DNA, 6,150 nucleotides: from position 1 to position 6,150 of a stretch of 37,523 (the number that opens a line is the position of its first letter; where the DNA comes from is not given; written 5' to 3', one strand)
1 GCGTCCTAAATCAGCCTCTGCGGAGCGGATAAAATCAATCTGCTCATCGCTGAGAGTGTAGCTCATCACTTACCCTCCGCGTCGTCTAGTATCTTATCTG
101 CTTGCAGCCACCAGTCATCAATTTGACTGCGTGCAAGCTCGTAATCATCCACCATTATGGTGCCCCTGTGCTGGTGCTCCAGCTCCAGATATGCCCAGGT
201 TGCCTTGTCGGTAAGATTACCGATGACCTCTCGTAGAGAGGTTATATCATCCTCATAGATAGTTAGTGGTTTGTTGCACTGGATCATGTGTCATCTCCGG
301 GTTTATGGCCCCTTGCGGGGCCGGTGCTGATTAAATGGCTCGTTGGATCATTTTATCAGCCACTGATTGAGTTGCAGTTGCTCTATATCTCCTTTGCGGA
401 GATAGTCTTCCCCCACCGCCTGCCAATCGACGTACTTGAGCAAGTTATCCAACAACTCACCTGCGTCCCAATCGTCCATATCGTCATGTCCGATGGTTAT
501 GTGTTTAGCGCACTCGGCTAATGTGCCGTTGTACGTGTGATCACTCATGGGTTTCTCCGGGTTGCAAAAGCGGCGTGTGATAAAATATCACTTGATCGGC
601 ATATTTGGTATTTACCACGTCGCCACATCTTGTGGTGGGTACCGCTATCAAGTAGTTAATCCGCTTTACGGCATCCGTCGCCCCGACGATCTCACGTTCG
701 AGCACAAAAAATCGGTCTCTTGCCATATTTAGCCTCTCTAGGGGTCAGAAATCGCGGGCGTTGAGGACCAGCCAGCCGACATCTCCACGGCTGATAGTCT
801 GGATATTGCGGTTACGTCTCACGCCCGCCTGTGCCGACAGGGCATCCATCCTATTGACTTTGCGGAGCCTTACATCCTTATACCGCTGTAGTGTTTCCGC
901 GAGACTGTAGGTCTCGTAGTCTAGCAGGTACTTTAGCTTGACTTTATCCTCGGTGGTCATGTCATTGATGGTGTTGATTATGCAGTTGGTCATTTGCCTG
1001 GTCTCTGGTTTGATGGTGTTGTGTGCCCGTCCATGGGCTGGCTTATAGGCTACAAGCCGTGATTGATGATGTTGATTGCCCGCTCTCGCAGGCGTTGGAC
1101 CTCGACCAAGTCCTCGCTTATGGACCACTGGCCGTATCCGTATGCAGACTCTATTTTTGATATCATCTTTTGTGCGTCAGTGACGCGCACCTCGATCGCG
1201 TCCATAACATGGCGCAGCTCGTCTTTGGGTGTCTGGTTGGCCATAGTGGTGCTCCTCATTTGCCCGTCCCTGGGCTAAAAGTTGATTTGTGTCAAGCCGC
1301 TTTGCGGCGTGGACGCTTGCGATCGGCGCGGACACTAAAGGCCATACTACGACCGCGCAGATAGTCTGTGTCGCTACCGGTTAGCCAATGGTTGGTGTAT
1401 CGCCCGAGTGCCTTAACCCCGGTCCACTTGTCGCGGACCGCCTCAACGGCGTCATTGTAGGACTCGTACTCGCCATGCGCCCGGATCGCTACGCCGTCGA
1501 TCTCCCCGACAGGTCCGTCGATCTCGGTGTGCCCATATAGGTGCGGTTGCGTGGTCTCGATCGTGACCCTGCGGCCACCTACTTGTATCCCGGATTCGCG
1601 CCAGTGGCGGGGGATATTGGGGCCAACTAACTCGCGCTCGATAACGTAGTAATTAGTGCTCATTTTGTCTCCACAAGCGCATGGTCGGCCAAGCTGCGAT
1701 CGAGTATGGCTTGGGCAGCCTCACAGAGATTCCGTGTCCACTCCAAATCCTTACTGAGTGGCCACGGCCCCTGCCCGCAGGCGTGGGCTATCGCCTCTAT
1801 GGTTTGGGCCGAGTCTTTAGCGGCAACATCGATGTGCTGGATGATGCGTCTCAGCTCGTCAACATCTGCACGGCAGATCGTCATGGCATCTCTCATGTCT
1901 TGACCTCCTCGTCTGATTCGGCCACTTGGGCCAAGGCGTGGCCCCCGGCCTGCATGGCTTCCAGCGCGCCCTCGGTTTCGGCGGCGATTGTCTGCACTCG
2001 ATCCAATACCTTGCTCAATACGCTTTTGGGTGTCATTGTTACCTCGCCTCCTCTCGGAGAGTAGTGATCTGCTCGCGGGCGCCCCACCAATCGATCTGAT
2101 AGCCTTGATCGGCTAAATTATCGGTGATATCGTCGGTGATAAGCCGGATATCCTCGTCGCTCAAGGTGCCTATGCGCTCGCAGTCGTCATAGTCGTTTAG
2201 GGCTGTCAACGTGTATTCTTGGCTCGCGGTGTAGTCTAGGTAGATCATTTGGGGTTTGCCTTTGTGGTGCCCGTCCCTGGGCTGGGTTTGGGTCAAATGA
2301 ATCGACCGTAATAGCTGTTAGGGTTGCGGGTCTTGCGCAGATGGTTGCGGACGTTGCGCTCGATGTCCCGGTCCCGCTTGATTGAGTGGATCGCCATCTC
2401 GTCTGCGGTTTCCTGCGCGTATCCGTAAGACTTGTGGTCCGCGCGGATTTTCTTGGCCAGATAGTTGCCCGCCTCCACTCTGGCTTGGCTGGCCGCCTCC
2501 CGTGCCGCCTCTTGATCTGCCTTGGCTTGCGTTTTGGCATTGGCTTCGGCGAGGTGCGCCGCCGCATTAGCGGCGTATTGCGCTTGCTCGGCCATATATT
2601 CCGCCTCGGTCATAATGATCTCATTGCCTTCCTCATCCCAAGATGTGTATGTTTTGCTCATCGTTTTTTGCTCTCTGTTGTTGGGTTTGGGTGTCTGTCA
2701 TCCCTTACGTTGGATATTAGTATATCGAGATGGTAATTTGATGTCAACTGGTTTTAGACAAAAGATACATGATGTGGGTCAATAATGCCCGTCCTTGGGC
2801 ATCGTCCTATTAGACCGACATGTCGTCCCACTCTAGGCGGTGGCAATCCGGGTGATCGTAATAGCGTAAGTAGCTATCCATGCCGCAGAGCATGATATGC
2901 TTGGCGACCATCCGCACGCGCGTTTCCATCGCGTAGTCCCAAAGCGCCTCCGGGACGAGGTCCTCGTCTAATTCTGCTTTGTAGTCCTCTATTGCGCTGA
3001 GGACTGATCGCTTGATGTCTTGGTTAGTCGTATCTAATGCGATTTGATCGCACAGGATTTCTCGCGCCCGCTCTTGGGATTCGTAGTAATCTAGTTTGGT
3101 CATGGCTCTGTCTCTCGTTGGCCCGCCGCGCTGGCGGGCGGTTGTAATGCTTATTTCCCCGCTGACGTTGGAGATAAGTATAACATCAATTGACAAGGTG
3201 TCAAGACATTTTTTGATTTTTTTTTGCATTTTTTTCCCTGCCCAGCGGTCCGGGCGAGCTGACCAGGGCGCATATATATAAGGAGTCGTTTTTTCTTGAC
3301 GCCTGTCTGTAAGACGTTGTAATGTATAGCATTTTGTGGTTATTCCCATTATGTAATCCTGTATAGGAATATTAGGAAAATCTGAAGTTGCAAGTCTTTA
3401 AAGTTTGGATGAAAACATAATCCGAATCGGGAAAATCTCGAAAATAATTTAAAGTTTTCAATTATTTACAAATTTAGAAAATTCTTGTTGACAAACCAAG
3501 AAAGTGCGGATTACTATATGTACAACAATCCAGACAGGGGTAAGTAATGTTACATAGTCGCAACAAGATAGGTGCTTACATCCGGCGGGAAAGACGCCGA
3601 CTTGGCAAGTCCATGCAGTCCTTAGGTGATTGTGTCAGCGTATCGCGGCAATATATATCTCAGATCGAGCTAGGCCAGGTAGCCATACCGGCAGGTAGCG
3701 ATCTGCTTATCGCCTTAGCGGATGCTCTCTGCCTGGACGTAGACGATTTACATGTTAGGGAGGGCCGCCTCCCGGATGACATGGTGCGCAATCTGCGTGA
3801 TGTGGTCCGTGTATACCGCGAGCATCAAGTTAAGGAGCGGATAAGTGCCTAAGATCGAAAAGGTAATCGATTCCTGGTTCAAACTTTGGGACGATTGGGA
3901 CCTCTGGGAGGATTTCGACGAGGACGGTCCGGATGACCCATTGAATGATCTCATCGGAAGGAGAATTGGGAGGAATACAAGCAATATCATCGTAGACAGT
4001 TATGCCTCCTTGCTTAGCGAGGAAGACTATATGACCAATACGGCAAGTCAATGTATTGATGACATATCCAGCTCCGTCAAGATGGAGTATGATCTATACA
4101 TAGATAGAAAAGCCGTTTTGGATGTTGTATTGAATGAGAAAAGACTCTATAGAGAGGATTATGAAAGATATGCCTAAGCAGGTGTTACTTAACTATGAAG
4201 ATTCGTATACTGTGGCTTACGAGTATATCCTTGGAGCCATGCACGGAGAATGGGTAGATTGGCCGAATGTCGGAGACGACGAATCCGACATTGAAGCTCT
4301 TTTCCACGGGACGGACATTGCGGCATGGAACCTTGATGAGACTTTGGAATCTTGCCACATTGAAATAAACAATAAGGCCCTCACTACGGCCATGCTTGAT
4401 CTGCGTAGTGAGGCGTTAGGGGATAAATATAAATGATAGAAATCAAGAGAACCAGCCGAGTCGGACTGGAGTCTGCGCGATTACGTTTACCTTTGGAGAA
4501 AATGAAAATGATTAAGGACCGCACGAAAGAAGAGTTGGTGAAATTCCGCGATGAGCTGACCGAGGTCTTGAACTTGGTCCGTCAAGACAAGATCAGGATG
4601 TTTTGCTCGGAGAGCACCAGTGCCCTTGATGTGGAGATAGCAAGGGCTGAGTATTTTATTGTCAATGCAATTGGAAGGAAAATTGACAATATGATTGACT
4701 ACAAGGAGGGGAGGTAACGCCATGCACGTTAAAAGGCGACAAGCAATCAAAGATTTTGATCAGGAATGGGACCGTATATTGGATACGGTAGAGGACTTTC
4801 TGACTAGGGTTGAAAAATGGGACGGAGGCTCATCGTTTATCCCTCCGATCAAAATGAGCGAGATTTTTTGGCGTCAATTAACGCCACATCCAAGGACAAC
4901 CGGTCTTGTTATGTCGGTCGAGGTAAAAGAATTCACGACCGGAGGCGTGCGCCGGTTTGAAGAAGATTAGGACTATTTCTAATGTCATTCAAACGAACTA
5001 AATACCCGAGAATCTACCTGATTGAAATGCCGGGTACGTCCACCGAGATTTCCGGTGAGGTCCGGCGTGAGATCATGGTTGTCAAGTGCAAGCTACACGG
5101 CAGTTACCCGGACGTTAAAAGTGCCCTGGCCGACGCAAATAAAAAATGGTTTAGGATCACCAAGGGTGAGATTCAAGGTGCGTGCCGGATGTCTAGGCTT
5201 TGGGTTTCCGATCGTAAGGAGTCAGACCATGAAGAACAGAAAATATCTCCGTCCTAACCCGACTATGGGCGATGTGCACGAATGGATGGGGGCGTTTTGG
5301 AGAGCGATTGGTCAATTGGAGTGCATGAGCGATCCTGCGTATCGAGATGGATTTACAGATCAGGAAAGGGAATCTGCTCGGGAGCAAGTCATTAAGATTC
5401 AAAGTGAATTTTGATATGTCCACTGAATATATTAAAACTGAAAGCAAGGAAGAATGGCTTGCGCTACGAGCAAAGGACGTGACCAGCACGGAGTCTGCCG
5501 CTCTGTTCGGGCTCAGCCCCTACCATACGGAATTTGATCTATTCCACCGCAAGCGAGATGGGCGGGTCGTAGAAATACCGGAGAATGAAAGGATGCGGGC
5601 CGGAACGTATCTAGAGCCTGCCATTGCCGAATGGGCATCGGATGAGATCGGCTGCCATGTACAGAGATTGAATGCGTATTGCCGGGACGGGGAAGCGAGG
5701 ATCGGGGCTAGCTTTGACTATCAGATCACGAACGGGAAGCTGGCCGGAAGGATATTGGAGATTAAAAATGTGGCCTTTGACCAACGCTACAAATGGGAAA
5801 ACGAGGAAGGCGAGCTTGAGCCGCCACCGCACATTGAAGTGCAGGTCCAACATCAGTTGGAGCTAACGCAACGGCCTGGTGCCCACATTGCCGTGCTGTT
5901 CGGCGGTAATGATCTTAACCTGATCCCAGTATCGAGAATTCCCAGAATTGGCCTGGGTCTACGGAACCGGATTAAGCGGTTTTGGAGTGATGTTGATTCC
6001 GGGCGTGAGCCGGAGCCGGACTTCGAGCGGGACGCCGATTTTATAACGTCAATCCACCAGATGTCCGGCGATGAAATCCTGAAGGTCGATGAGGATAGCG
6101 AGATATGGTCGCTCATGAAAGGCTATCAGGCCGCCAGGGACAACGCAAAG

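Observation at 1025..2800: Conserved GCCC-ANGGAY-GGGC hairpin repeated after successive early genes (six copies genome-wide)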

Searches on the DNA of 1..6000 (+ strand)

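Call 5: search_dna_similar(query=window:1-6000:+, collection=phages, mode=near, max_rows=30)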
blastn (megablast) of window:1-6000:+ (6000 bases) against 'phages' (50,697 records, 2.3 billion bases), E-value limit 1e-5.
No match.

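Call 21: search_rna_families(source=window, start=1, end=3600, threshold=evalue, max_evalue=10)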
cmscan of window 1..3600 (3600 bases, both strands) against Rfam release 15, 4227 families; matches with E-value up to 10: 2.
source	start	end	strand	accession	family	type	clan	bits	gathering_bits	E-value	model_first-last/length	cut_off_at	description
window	1303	1381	+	RF00894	mir-790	Gene; miRNA;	-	24.5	63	0.11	1-70/70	no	mir-790 microRNA precursor family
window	1013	1060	+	RF01803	GABA3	Cis-reg;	-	16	57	9.9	1-54/54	no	Editing element of GABA-3 exon 9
